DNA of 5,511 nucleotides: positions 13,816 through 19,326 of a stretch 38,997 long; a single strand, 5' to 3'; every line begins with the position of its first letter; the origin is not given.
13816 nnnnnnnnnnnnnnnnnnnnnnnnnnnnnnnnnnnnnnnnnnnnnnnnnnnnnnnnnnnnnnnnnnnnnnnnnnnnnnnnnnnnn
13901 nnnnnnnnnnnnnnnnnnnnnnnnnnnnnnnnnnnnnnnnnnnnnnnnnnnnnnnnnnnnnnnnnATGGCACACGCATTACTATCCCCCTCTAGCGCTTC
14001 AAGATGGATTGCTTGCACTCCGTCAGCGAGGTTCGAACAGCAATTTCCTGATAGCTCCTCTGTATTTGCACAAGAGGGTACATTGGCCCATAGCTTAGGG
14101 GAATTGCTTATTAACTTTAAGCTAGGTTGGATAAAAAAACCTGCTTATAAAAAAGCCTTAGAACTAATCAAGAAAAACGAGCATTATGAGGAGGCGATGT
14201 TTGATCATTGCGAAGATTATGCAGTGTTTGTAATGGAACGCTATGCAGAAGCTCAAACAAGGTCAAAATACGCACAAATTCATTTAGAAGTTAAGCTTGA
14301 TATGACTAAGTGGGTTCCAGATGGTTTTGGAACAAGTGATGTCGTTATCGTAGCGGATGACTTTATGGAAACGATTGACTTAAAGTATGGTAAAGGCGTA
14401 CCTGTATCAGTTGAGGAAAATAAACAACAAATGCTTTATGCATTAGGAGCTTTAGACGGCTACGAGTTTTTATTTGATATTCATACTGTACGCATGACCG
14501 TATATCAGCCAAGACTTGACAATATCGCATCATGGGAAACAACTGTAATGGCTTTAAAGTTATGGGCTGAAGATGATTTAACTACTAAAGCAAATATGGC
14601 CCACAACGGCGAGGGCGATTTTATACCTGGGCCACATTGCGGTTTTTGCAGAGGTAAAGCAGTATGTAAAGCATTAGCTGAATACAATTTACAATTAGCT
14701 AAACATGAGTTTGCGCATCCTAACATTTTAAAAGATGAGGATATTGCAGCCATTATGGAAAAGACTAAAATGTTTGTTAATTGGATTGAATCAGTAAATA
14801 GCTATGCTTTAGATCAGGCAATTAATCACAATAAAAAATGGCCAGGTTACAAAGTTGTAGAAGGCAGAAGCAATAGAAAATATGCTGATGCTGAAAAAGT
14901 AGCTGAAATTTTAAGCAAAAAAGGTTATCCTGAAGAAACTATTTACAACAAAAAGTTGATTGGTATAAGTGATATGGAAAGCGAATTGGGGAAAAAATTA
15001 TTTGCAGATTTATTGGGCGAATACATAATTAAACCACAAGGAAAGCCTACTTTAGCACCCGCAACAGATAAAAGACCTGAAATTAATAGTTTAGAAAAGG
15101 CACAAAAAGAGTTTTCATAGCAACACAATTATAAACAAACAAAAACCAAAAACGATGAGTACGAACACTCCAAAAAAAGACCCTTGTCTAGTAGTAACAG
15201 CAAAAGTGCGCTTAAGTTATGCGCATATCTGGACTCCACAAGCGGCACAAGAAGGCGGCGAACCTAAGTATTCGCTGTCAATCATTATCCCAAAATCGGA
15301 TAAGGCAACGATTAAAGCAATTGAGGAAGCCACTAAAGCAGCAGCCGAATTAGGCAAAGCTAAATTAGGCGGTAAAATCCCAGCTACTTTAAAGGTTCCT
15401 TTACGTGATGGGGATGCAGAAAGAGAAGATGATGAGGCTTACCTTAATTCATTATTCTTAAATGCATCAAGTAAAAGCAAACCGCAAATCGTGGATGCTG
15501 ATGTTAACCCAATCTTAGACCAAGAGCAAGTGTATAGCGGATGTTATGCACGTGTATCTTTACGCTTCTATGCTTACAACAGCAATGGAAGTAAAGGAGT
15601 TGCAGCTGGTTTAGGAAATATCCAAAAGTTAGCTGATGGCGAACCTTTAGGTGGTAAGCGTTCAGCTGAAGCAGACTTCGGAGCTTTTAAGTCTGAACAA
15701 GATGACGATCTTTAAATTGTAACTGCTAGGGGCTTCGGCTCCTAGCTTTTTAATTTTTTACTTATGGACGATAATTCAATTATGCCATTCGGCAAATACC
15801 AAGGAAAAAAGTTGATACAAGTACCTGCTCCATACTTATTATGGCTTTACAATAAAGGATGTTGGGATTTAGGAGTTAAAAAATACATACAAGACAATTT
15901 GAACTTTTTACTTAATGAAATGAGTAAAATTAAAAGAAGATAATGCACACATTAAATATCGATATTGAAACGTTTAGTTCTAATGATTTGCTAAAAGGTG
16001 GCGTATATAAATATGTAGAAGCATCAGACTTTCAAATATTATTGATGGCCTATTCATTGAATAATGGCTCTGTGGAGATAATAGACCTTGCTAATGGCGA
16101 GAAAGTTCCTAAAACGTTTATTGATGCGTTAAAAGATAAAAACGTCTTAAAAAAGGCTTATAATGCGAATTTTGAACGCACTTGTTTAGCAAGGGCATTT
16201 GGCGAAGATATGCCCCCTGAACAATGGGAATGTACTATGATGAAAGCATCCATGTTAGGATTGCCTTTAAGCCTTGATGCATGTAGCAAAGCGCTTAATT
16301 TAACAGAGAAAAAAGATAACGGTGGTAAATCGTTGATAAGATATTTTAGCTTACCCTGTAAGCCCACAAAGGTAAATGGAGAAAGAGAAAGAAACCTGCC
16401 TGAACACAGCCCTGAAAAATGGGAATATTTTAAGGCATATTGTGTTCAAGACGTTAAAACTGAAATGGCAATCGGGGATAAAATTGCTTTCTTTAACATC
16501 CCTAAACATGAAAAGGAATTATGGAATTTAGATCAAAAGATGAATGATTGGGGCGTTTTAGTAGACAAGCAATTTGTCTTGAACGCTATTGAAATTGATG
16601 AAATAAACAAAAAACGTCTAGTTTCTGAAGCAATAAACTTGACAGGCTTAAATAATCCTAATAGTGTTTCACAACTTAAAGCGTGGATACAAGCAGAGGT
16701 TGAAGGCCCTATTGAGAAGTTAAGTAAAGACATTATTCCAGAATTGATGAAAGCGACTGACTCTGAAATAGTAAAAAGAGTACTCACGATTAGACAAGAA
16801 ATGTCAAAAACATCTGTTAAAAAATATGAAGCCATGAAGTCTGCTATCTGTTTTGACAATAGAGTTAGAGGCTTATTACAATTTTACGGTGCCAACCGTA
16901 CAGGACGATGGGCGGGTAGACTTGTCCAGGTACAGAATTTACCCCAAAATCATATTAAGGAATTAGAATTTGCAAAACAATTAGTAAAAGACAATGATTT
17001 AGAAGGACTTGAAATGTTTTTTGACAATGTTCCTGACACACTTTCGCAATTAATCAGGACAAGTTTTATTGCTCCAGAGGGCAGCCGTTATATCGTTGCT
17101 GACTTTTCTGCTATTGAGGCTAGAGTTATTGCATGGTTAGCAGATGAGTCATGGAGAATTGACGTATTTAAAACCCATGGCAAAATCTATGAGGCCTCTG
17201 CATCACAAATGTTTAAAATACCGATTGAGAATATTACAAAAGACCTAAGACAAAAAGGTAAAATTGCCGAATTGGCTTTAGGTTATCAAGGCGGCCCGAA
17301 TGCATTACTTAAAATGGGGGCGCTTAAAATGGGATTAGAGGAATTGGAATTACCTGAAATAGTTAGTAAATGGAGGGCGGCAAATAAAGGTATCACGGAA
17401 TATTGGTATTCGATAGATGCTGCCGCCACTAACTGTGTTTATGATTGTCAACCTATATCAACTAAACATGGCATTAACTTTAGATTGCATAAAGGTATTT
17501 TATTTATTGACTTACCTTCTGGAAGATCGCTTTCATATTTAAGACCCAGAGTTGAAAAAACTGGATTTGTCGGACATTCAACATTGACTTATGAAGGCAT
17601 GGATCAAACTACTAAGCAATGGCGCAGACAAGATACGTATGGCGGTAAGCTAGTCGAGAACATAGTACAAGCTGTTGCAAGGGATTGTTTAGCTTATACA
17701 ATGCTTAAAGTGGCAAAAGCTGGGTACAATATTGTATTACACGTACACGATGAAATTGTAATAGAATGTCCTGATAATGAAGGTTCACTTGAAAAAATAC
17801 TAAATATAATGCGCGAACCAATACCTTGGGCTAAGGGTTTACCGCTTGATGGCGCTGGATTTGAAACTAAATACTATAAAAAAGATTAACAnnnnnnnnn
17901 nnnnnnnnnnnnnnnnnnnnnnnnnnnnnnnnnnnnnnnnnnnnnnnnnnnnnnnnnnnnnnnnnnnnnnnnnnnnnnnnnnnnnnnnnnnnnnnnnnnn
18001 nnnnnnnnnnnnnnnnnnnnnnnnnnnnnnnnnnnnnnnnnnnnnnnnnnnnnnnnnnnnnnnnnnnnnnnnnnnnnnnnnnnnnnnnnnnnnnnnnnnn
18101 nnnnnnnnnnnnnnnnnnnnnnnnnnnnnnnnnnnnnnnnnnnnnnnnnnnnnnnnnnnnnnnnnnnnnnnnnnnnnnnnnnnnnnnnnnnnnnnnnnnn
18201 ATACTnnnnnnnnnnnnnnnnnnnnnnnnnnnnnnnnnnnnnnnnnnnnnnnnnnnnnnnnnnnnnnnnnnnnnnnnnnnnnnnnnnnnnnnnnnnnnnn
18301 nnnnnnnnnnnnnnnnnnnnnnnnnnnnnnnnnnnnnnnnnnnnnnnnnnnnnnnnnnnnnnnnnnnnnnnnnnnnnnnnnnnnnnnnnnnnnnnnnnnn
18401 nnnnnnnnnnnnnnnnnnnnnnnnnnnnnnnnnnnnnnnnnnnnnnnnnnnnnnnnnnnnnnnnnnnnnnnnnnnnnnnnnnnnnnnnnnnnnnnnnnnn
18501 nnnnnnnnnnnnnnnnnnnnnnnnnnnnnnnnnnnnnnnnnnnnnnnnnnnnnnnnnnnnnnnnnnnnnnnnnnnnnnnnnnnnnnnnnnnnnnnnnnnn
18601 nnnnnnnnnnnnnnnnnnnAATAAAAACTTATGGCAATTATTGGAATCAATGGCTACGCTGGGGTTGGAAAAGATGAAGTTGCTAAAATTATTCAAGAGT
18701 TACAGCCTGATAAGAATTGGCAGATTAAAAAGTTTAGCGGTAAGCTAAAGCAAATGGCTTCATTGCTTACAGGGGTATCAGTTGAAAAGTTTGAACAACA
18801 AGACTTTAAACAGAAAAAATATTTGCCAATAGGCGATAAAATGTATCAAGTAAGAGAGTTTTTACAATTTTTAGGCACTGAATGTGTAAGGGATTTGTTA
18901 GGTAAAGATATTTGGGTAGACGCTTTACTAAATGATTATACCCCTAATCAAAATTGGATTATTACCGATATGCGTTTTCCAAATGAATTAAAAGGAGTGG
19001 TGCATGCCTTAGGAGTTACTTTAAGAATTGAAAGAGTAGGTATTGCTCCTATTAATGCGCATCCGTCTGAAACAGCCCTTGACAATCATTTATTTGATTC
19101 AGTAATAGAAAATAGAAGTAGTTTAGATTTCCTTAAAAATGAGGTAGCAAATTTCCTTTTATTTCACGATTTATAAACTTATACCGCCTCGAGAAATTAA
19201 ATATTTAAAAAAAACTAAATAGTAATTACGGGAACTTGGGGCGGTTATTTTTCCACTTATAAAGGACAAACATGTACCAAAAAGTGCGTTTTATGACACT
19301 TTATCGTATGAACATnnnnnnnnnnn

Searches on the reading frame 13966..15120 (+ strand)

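Call 62: search_protein_families(library=pfam, proteins=[window:13966-15120:+], max_evalue=0.001)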
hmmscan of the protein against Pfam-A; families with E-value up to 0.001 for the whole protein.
window:13966-15120:+ (384 aa): 3 families
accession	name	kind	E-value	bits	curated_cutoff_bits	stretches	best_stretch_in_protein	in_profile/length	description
PF10926.14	DUF2800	-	3.1e-143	477.9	21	1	3-371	1-368/368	Protein of unknown function (DUF2800)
PF12705.13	PDDEXK_1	-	1.4e-07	32.2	22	1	6-235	2-247/247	PD-(D/E)XK nuclease superfamily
PF01832.25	Glucosaminidase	-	0.00083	20.5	30.2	0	258-334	55-117/123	Mannosyl-glycoprotein endo-beta-N-acetylglucosaminidase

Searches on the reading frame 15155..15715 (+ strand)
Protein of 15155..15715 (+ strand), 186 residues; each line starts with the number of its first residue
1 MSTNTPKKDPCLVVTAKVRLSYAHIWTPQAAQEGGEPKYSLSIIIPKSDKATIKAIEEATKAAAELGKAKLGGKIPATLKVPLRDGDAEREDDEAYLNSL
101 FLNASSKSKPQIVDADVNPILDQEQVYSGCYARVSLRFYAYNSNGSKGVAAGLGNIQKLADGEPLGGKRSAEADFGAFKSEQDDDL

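Call 62: search_protein_families(library=pfam, proteins=[window:15155-15715:+], max_evalue=0.001)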
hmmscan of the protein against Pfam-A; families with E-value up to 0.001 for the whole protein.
window:15155-15715:+ (186 aa): 1 family
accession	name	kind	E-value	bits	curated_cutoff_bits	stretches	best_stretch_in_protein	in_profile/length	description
PF10991.15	Enc34_ssDNA-bd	-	1.3e-73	246.9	26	1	13-185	3-174/176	Enterobacter phage Enc34, ssDNA-binding protein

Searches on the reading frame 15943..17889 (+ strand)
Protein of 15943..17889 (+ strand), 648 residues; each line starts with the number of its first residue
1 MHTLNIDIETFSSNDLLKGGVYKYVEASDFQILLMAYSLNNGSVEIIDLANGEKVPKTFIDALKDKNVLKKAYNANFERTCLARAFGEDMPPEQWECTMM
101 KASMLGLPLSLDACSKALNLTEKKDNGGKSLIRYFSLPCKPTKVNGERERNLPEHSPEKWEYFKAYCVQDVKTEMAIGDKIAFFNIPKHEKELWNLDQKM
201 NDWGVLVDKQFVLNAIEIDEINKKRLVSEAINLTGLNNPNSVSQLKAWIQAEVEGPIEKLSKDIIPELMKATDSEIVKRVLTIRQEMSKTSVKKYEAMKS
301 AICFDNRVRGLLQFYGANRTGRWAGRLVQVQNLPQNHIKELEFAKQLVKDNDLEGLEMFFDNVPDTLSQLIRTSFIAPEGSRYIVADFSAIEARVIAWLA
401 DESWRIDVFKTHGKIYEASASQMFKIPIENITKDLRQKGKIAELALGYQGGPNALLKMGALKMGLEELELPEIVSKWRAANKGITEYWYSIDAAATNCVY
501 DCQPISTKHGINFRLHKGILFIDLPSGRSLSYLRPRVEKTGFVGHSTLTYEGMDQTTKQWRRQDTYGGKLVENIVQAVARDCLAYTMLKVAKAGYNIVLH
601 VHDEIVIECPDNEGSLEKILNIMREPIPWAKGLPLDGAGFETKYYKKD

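Call 62: search_protein_families(library=pfam, proteins=[window:15943-17889:+], max_evalue=0.001)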
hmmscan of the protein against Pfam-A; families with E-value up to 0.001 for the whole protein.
window:15943-17889:+ (648 aa): 1 family
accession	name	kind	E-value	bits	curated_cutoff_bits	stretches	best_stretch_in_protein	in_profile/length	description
PF00476.26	DNA_pol_A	-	7.1e-25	88.2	34.3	1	224-624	16-354/381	DNA polymerase family A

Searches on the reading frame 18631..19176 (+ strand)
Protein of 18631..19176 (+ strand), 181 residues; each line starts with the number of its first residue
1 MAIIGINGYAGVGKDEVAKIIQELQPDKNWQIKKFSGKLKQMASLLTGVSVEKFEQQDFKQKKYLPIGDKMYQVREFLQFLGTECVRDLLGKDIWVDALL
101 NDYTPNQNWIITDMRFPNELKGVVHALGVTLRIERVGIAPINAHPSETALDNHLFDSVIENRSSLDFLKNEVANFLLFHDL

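Call 62: search_protein_families(library=pfam, proteins=[window:18631-19176:+], max_evalue=0.001)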
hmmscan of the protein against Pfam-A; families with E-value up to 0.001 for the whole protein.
window:18631-19176:+ (181 aa): 2 families
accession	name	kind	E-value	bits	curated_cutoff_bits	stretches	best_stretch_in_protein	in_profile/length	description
PF21448.3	DNMK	-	1.6e-12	48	27.1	1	58-170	113-231/232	Deoxynucleotide monophosphate kinase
PF04275.20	P-mevalo_kinase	-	0.00049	20.4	33.8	0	7-122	2-107/114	Phosphomevalonate kinase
